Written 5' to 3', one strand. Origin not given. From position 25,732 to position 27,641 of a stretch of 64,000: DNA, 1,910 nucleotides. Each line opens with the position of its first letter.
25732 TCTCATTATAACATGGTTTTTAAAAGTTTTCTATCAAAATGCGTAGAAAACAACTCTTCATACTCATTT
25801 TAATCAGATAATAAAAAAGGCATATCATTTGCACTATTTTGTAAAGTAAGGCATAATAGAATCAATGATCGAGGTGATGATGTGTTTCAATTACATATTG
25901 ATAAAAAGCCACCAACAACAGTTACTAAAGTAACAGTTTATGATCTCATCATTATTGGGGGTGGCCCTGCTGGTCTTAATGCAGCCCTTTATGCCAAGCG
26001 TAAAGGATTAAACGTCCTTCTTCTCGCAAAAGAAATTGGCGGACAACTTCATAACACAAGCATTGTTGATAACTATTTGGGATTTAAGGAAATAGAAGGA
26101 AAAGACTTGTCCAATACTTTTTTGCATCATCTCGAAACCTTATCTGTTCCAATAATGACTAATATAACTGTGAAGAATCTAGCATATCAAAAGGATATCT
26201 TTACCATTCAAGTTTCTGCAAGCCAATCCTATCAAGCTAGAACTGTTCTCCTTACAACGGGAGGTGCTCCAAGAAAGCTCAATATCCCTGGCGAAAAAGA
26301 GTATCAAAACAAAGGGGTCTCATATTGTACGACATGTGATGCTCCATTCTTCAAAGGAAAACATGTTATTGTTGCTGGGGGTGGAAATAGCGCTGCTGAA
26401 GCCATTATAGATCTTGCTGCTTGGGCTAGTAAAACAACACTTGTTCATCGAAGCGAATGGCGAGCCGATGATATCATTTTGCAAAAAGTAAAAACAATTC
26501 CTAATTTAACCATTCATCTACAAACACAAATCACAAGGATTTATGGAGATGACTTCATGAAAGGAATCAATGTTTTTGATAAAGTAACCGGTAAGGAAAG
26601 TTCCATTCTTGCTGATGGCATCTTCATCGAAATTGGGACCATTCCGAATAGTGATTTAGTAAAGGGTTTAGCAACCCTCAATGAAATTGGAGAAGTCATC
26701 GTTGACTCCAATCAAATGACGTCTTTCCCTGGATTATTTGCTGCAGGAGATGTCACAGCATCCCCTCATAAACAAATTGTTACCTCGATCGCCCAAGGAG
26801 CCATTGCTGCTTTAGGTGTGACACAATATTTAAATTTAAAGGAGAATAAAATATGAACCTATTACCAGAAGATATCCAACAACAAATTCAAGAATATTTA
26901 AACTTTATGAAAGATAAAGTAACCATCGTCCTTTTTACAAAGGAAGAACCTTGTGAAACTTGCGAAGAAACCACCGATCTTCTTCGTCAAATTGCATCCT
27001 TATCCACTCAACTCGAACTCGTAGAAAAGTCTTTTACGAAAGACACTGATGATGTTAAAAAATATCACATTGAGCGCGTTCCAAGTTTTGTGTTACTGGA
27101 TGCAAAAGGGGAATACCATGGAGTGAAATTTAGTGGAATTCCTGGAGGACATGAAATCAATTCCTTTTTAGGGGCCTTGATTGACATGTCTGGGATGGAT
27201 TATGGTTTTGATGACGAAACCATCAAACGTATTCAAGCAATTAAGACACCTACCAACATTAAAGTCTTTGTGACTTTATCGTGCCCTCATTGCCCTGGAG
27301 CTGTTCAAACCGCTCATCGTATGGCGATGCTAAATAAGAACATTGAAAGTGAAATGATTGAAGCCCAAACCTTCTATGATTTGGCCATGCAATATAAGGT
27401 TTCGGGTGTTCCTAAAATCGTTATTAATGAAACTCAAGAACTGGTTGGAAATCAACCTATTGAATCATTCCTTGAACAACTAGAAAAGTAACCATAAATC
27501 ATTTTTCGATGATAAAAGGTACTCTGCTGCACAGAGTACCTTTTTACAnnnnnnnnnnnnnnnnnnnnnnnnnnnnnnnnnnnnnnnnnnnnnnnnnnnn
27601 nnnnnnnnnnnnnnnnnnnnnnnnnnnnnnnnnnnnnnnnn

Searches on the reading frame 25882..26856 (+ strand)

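Call 10: search_protein_families(library=pfam, proteins=[window:25882-26856:+], max_evalue=0.001)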
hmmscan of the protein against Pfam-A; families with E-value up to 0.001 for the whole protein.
window:25882-26856:+ (324 aa): 14 families
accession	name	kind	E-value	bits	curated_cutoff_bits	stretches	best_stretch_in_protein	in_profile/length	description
PF07992.20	Pyr_redox_2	-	7.7e-44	150.7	26.1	1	20-306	1-291/291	Pyridine nucleotide-disulphide oxidoreductase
PF13738.12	Pyr_redox_3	-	1.5e-26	93.8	30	2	85-289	92-305/305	Pyridine nucleotide-disulphide oxidoreductase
PF00070.33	Pyr_redox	-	2.5e-12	47.6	22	1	161-224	1-70/82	Pyridine nucleotide-disulphide oxidoreductase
PF03486.20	HI0933_like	-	5.2e-12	46.2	50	1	21-50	2-31/244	HI0933-like protein Rossmann domain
PF00890.30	FAD_binding_2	-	5.9e-12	45.9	20.4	1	21-53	1-33/414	FAD binding domain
PF01134.28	GIDA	-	4.4e-09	36.3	22.1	1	21-52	1-32/391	Glucose inhibited division protein A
PF12831.13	FAD_oxidored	-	9.7e-09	35.4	27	1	21-57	1-39/416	FAD dependent oxidoreductase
PF01266.30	DAO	-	9.9e-08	32.3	27.9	1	21-54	1-35/353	FAD dependent oxidoreductase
PF13434.12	Lys_Orn_oxgnase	-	8.9e-07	28.8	21.3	1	96-185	117-214/339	L-lysine 6-monooxygenase/L-ornithine 5-monooxygenase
PF13450.12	NAD_binding_8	-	0.0001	22.9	21.9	1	24-59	1-38/68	NAD(P)-binding Rossmann-like domain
PF01946.23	Thi4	-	0.00011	21.9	26.2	1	14-52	12-51/235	Thi4 family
PF01262.27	AlaDh_PNT_C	-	0.00069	19.5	23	0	12-51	21-60/214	Alanine dehydrogenase/PNT, C-terminal domain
PF05834.18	Lycopene_cycl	-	0.00071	19.2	23.4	0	21-48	1-30/380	Lycopene cyclase protein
PF13241.12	NAD_binding_7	-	0.0008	20.4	22.1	0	157-192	5-40/104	Putative NAD(P)-binding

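Call 42: search_protein_families(library=ncbifam, proteins=[window:25882-26856:+], max_evalue=0.00001)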
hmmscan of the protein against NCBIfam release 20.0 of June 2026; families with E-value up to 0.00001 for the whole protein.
window:25882-26856:+ (324 aa): 67 families (the best 25 are shown)
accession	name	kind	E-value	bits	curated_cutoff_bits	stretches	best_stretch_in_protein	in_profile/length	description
TIGR03140.1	AhpF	equivalog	2.3e-94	316.8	502.9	1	15-317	208-512/515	alkyl hydroperoxide reductase subunit F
TIGR01292.1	TRX_reduct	equivalog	4.4e-92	308.1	343.45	1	20-317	1-300/300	thioredoxin-disulfide reductase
TIGR03143.1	AhpF_homolog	hypoth_equivalog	4.4e-74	250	687.65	1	18-322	3-313/555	putative alkyl hydroperoxide reductase F subunit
NF007614.0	PRK10262.1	equivalog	2.6e-42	145.1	644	1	21-318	8-315/321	thioredoxin-disulfide reductase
TIGR04018.1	Bthiol_YpdA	hypoth_equivalog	4.7e-25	88.1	339.9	1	88-299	84-296/316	YpdA family putative bacillithiol disulfide reductase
TIGR02053.1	MerA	equivalog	5.8e-23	81.6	454.45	1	98-318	108-333/465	mercury(II) reductase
NF009409.0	PRK12770.1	subfamily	4e-19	68.9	343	1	5-322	9-355/360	putative glutamate synthase subunit beta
NF009410.0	PRK12771.1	subfamily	3.6e-17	62.1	516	1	15-320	134-448/566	NAD(P)-binding protein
NF004776.0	PRK06116.1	equivalog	4.1e-17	62.3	480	1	97-296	111-309/450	glutathione-disulfide reductase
TIGR01316.1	gltA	equivalog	7.5e-17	61.3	471.75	1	11-317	130-449/449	NADPH-dependent glutamate synthase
NF040505.1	ArsO_flavin_mono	equivalog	9.9e-17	61.4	425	1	87-197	87-199/346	ArsO family NAD(P)H-dependent flavin-containing monooxygenase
TIGR01421.1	gluta_reduc_1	equivalog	1.3e-16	60.8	556.15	1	103-295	116-308/450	glutathione-disulfide reductase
TIGR01350.1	lipoamide_DH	equivalog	2.7e-15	56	408.8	1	105-296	115-313/461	dihydrolipoyl dehydrogenase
TIGR03385.1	CoA_CoA_reduc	equivalog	3e-15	56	578.8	1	22-296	2-287/439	CoA-disulfide reductase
TIGR01424.1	gluta_reduc_2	equivalog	9.1e-15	54.2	606.05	1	68-293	84-304/446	glutathione-disulfide reductase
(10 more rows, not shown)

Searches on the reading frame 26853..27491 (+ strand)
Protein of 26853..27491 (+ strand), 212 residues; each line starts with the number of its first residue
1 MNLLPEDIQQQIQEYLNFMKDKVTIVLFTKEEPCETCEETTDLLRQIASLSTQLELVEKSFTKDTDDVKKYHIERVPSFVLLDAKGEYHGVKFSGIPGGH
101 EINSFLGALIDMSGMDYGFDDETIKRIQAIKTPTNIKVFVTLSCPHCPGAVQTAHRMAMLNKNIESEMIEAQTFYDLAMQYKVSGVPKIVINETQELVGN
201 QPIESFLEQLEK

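Call 29: search_protein_families(library=pfam, proteins=[window:26853-27491:+], max_evalue=0.001)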
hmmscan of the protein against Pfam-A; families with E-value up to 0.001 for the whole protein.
window:26853-27491:+ (212 aa): 7 families
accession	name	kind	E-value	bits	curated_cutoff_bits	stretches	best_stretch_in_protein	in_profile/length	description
PF13192.12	Thioredoxin_3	-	2.2e-23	82.5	24.8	2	135-210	2-74/76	Thioredoxin domain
PF14595.12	Thioredoxin_9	-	3.9e-08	33.7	25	1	119-189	28-98/129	Thioredoxin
PF00085.26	Thioredoxin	-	4.3e-07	30.3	23.5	0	20-86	17-83/103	Thioredoxin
PF01323.26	DSBA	-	6.9e-05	23.1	25.6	0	173-210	154-190/191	DSBA-like thioredoxin domain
PF13098.12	Thioredoxin_2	-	7.5e-05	23.5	27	0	166-209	60-103/104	Thioredoxin-like domain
PF13905.12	Thioredoxin_8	-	0.00013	22.6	27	0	11-87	22-93/94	Thioredoxin-like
PF00462.30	Glutaredoxin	-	0.00042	20.9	22.9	0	136-193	1-57/60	Glutaredoxin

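Call 42: search_protein_families(library=ncbifam, proteins=[window:26853-27491:+], max_evalue=0.00001)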
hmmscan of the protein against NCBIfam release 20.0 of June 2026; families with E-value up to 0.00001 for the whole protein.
window:26853-27491:+ (212 aa): 5 families
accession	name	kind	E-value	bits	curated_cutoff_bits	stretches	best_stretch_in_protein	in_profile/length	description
TIGR02187.2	PDO_seleno_TRX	equivalog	4.5e-73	245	185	1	6-211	2-207/209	protein disulfide oxidoreductase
TIGR03143.1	AhpF_homolog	hypoth_equivalog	5e-50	170.6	687.65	1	2-209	347-553/555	putative alkyl hydroperoxide reductase F subunit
TIGR03140.1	AhpF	equivalog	5.6e-37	127.4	502.9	1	4-211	2-196/515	alkyl hydroperoxide reductase subunit F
TIGR00411.1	redox_disulf_1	equivalog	2.3e-12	46.8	92.75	1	135-208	2-76/82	MJ0307 family thioredoxin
TIGR00412.2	redox_disulf_2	subfamily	2.2e-06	28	62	0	136-208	2-71/75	MTH895/ArsE family thioredoxin-like protein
